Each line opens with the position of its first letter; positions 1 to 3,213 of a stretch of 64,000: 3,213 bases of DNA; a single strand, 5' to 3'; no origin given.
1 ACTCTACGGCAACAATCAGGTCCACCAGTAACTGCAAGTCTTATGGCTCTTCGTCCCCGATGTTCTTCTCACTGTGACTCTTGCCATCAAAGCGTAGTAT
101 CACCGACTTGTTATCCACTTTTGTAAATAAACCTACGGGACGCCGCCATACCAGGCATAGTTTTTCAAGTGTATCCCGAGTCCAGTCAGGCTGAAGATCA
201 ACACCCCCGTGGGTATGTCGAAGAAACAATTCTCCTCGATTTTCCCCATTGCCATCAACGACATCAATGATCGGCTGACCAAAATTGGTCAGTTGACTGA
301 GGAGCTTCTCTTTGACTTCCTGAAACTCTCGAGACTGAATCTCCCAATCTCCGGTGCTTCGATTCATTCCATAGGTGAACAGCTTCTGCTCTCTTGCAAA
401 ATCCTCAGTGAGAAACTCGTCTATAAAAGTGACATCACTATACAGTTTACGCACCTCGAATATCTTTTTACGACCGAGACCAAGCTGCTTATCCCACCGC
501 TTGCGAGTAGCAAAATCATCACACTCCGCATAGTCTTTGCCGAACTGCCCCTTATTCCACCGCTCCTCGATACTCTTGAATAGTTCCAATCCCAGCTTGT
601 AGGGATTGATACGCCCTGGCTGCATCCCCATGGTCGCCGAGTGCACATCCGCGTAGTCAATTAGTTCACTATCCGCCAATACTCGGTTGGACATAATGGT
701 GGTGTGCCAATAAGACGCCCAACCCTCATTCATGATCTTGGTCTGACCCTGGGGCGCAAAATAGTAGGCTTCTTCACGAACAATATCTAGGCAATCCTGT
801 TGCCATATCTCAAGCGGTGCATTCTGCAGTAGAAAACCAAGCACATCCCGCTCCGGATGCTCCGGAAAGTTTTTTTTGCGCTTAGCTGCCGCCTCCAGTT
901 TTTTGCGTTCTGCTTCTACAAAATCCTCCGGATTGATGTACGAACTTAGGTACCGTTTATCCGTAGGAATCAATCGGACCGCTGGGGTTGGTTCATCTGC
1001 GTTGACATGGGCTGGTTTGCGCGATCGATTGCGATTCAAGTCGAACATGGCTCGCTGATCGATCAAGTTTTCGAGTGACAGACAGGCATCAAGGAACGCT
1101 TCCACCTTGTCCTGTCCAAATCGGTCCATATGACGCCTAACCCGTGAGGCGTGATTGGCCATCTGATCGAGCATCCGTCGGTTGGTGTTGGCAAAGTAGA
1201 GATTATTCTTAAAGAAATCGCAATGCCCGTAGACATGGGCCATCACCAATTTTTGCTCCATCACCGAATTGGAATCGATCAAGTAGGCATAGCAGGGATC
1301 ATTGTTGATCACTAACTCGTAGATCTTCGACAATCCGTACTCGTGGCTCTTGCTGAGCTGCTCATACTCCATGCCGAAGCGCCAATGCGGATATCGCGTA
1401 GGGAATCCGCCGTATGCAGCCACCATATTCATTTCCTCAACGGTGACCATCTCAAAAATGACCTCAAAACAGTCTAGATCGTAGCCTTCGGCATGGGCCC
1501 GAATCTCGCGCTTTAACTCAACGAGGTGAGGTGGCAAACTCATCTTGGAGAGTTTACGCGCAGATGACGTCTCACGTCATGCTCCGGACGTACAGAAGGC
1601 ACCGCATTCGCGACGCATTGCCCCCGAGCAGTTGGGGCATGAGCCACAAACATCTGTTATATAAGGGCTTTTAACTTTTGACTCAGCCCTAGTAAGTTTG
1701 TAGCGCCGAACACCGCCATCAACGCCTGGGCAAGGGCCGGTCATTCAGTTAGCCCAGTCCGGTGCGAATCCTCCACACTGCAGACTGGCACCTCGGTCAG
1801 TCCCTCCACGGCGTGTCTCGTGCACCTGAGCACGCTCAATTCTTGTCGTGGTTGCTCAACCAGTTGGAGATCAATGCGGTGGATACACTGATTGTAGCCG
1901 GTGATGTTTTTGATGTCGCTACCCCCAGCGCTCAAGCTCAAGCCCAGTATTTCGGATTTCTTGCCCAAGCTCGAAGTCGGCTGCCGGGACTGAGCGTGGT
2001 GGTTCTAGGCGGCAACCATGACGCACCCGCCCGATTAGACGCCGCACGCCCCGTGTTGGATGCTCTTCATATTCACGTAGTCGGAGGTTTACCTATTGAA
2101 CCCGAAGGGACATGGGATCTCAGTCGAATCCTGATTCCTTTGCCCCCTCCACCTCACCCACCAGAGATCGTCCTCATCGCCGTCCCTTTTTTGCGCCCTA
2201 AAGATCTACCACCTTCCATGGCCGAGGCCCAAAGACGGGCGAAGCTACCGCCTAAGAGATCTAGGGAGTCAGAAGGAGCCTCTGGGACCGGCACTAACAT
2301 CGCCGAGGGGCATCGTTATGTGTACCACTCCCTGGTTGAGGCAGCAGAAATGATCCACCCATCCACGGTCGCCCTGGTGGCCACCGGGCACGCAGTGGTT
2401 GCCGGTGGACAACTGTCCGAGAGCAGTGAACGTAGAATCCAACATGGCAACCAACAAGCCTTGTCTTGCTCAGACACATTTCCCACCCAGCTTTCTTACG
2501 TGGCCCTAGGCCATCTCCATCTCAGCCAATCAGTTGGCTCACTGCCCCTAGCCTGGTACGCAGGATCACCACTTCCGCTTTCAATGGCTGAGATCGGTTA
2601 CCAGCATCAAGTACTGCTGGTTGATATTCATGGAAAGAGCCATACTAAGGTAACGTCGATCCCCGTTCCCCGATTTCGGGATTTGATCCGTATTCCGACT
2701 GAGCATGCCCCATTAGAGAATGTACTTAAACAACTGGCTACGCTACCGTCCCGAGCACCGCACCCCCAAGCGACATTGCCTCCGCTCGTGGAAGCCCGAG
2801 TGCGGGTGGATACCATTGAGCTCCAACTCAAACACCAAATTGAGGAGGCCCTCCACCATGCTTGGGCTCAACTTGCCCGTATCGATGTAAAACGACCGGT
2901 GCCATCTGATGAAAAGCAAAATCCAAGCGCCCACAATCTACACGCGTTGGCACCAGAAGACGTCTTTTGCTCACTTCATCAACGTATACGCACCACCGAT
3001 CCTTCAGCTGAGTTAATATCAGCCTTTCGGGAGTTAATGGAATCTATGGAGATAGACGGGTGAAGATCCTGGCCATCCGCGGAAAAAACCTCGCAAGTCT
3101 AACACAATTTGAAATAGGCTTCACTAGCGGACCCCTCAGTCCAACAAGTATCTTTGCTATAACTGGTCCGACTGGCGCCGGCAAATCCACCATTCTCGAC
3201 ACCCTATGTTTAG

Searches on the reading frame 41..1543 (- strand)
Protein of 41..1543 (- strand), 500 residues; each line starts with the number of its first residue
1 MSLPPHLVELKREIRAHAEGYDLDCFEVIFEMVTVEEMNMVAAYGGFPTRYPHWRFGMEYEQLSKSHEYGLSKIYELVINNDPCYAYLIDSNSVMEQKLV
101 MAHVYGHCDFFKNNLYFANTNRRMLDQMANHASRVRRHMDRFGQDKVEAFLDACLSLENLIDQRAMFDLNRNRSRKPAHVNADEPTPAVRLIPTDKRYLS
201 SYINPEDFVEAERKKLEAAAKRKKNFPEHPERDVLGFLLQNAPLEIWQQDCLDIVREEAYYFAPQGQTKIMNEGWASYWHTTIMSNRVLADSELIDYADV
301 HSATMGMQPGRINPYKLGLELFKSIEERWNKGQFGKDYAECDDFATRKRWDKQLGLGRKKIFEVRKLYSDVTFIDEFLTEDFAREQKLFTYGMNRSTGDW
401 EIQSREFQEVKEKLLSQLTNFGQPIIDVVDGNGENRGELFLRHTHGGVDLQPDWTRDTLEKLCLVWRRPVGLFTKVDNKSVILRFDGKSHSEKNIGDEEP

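Call 22: search_protein_families(library=pfam, proteins=[window:41-1543:-])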
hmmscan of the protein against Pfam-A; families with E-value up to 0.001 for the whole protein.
window:41-1543:- (500 aa): 2 families
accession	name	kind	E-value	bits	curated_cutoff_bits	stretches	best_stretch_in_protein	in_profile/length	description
PF04293.20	SpoVR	-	1.3e-139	465.9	27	1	6-422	6-406/407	SpoVR like protein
PF24755.2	SpoVR_C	-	2.9e-05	24.5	27.6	1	424-474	1-52/55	SpoVR-like C-terminal domain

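Call 66: find_encoding_contigs(protein=window:41-1543:-, flank=10000, max_places=4)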
Protein window:41-1543:- (500 aa): 1 contig read that carries it; 1 place shown.
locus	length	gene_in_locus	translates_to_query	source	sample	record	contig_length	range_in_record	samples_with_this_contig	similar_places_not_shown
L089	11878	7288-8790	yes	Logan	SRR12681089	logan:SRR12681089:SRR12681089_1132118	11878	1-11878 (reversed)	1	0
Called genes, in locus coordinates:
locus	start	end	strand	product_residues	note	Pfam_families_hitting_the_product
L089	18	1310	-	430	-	PF13371:TPR_9 (faint)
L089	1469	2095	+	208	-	PF00501:AMP-binding (weak)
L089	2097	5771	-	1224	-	PF02463:SMC_N (faint), PF13476:AAA_23, PF13558:SbcC_Walker_B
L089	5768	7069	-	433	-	PF00149:Metallophos, PF12320:SbcD_C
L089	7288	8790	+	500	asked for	PF04293:SpoVR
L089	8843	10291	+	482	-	PF08323:Glyco_transf_5, PF13439:Glyco_transf_4 (faint), PF13579:Glyco_trans_4_4, PF00534:Glycos_transf_1, PF13692:Glyco_trans_1_4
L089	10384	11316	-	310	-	PF00753:Lactamase_B, PF19583:ODP (weak)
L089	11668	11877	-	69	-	?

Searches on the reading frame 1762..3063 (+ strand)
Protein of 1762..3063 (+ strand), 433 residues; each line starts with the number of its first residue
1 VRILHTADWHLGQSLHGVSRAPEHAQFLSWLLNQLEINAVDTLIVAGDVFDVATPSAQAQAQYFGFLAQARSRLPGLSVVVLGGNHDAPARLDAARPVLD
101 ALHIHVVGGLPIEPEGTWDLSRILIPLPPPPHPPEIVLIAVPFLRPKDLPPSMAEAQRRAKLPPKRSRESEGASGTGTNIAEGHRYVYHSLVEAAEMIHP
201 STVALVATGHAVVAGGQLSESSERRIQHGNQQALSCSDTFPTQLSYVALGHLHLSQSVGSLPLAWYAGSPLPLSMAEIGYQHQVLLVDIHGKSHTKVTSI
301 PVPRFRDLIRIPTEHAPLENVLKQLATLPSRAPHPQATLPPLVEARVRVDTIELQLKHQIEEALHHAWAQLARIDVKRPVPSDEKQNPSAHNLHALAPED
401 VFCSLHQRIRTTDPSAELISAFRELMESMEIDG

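Call 22: search_protein_families(library=pfam, proteins=[window:1762-3063:+])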
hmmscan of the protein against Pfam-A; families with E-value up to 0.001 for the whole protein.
window:1762-3063:+ (433 aa): 2 families
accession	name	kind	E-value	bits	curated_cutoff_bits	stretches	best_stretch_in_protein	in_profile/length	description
PF00149.33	Metallophos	-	6.5e-10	40.2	21.5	1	1-110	1-97/191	Calcineurin-like phosphoesterase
PF12320.13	SbcD_C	-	3.1e-08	34.4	24.4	1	304-406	1-90/94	Type 5 capsule protein repressor C-terminal domain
